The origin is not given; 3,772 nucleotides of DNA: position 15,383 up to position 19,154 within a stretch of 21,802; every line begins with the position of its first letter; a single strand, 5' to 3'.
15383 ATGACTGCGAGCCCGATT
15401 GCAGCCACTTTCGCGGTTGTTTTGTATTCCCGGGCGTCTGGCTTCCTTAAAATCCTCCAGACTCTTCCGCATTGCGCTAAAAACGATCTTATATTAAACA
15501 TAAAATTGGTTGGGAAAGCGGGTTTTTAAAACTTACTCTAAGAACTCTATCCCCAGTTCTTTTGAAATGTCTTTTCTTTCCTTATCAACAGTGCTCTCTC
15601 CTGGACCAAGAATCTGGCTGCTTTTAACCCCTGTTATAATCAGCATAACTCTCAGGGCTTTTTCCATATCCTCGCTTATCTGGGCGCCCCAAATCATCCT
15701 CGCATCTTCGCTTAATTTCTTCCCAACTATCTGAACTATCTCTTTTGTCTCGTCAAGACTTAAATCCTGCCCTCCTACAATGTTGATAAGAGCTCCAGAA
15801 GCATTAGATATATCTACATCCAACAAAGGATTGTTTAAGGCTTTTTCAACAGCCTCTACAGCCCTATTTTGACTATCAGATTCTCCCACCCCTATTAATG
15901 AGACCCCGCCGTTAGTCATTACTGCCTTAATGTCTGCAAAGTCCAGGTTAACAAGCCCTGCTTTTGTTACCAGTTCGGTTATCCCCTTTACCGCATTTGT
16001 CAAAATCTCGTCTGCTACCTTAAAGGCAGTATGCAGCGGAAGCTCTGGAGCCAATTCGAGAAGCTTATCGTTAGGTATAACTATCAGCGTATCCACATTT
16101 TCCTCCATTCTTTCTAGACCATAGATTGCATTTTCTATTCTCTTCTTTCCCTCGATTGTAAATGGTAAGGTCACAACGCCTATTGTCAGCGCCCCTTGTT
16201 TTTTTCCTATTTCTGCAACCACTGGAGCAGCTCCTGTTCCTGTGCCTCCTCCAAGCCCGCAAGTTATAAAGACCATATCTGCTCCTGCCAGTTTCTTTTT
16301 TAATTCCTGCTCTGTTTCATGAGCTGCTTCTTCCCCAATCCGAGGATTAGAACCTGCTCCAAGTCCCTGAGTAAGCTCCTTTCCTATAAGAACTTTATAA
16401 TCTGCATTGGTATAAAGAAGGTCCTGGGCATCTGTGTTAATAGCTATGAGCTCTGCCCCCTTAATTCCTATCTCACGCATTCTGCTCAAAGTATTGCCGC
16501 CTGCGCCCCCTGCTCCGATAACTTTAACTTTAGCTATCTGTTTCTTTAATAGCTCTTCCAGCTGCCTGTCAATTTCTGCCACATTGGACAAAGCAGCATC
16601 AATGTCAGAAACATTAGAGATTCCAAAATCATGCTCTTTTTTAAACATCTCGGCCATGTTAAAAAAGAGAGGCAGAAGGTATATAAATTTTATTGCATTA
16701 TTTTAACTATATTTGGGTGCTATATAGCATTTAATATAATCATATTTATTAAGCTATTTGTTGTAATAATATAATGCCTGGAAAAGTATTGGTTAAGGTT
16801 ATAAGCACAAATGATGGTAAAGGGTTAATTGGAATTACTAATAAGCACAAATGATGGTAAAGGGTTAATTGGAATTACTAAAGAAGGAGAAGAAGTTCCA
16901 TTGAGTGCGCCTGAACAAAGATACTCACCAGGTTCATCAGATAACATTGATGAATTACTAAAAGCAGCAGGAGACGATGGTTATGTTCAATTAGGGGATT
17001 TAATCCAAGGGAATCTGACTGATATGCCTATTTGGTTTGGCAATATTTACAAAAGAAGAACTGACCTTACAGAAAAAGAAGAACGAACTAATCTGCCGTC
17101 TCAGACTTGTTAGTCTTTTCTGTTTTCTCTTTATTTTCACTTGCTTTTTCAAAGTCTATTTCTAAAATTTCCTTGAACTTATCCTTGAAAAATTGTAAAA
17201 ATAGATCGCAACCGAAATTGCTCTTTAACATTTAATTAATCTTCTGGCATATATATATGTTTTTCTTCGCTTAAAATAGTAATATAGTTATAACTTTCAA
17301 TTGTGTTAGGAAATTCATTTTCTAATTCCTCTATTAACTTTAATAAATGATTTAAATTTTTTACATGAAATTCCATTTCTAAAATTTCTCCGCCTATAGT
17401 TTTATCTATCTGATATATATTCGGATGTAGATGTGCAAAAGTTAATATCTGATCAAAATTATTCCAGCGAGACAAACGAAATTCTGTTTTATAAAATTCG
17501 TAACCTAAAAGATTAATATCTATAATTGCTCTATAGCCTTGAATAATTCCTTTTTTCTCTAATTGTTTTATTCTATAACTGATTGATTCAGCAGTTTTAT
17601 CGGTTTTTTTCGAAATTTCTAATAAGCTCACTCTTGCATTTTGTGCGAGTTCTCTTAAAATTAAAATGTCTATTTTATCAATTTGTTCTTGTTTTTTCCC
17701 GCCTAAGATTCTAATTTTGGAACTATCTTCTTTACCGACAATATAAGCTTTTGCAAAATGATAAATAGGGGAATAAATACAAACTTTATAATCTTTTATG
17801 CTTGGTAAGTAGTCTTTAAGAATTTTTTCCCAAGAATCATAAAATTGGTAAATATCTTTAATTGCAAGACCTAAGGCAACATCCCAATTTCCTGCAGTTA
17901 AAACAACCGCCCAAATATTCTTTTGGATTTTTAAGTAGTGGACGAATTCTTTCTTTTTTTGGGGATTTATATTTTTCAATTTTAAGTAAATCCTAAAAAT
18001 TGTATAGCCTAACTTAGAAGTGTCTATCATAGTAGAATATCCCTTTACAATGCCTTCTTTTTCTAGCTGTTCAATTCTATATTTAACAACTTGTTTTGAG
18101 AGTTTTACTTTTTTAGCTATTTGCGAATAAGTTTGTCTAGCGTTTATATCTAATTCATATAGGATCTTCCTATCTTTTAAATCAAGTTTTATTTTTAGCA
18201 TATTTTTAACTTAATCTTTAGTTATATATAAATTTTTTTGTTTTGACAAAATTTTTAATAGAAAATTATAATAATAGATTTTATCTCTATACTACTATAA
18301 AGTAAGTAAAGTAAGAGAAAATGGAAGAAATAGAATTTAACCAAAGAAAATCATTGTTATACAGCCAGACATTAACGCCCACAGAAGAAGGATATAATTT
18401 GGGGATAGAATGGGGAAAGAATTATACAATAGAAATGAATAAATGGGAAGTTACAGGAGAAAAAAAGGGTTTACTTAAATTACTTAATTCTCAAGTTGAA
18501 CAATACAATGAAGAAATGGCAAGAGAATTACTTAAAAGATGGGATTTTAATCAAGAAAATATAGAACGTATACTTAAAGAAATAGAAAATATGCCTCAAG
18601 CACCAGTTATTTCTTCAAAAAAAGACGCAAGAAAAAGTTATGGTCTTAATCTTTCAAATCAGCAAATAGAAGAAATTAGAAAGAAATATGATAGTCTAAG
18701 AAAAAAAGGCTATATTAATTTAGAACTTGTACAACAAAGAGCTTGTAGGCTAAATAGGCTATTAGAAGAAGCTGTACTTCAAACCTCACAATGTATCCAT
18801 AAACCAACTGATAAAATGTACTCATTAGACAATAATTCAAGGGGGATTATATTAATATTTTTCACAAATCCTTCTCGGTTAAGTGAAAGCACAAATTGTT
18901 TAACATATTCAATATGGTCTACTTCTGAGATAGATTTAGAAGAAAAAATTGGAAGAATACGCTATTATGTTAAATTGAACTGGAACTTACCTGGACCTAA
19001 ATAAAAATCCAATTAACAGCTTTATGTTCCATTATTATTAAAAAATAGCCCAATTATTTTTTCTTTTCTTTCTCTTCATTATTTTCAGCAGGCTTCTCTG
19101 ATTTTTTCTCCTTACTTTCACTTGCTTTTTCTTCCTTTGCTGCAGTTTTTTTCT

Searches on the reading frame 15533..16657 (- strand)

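Call 6: search_protein_families(library=pfam, proteins=[window:15533-16657:-], max_evalue=1)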
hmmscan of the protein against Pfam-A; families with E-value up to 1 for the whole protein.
window:15533-16657:- (374 aa): 6 families
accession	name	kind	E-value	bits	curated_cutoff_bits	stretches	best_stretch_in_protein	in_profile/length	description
PF00091.31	Tubulin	-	8.1e-49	166.9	33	1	43-202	1-188/190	Tubulin/FtsZ family, GTPase domain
PF12327.13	FtsZ_C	-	3.6e-32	111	27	1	251-345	1-95/95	FtsZ family, C-terminal domain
PF08484.17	Methyltransf_14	-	0.046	14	23.5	1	2-67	26-91/160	C-methyltransferase C-terminal domain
PF04972.22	BON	-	0.068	13.9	27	1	226-271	5-52/69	BON domain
PF00994.29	MoCF_biosynth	-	0.29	11.3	26.6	0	111-153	42-84/144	Probable molybdopterin binding domain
PF13809.12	Tubulin_2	-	0.57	9.8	27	0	124-145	159-180/356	Tubulin like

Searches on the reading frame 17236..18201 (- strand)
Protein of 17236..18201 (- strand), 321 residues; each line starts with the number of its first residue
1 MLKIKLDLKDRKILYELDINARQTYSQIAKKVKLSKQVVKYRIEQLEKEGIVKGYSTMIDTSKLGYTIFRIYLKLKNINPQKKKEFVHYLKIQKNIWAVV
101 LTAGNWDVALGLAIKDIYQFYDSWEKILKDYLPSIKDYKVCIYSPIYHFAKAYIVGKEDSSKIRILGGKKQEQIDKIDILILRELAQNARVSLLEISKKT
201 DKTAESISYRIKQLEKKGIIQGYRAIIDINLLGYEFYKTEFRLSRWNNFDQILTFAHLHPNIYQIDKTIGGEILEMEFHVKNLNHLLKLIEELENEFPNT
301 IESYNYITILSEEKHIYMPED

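Call 6: search_protein_families(library=pfam, proteins=[window:17236-18201:-], max_evalue=1)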
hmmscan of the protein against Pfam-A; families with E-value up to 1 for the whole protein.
window:17236-18201:- (321 aa): 35 families (the best 25 are shown)
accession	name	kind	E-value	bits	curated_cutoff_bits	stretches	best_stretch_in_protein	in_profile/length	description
PF13412.12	HTH_24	-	6.4e-25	86.9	21.9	2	6-53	1-48/48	Winged helix-turn-helix DNA-binding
PF13404.12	HTH_AsnC-type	-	6.5e-21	74.3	27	2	6-47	1-42/42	AsnC-type helix-turn-helix domain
PF12840.13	HTH_20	-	4.9e-11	42.9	27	2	12-53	8-49/51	Helix-turn-helix domain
PF01047.28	MarR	-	5.5e-09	36.2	24.6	2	179-221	6-48/59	MarR family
PF12802.13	MarR_2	-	8.3e-08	32.7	27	2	178-220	7-50/61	MarR family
PF01022.26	HTH_5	-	2.1e-06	27.9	22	2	11-53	5-46/47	Bacterial regulatory protein, arsR family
PF13545.12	HTH_Crp_2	-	0.0012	19.2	27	0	203-226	35-59/70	Crp-like helix-turn-helix domain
PF13463.12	HTH_27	-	0.002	18.8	22.2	1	177-220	4-48/68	Winged helix DNA-binding domain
PF08279.18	HTH_11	-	0.0029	17.9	25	1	12-51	4-44/55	HTH domain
PF10711.15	DUF2513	-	0.0034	18.2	29.6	0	192-224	22-55/100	Hypothetical protein (DUF2513)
PF25212.1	HVO_A0114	-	0.0052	17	27.6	1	180-221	26-67/84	HVO_A0114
PF02082.26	Rrf2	-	0.0054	17.3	30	1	22-53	23-54/132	Iron-dependent Transcriptional regulator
PF21227.3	Myb_DNA-binding_7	-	0.0061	16.9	27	1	9-46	5-45/49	Myb-like DNA-binding domain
PF24270.1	HTH_Cmi2_C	-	0.0082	16.8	27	1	21-53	87-119/125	Cmi2, C-terminal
PF01978.25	TrmB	-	0.01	16.1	25.6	0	19-53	19-53/68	Sugar-specific transcriptional regulator TrmB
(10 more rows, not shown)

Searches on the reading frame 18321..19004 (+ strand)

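Call 6: search_protein_families(library=pfam, proteins=[window:18321-19004:+], max_evalue=1)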
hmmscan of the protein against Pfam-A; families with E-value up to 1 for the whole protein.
window:18321-19004:+ (227 aa): 4 families
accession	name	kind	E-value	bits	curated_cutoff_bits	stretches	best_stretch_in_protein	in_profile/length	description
PF20939.2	MsrA_helical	-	0.056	13.7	23.7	1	108-119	35-46/51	Selenoprotein methionine sulfoxide reductase A, helical domain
PF13901.12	RH_dom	-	0.097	13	28.1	1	69-170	25-120/206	Rubicon Homology Domain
PF00282.25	Pyridoxal_deC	-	0.12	11.5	27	1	106-157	309-358/375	Pyridoxal-dependent decarboxylase conserved domain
PF21698.3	Spo16_C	-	0.87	9.8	27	0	110-126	20-36/43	Spo16 protein, C-terminal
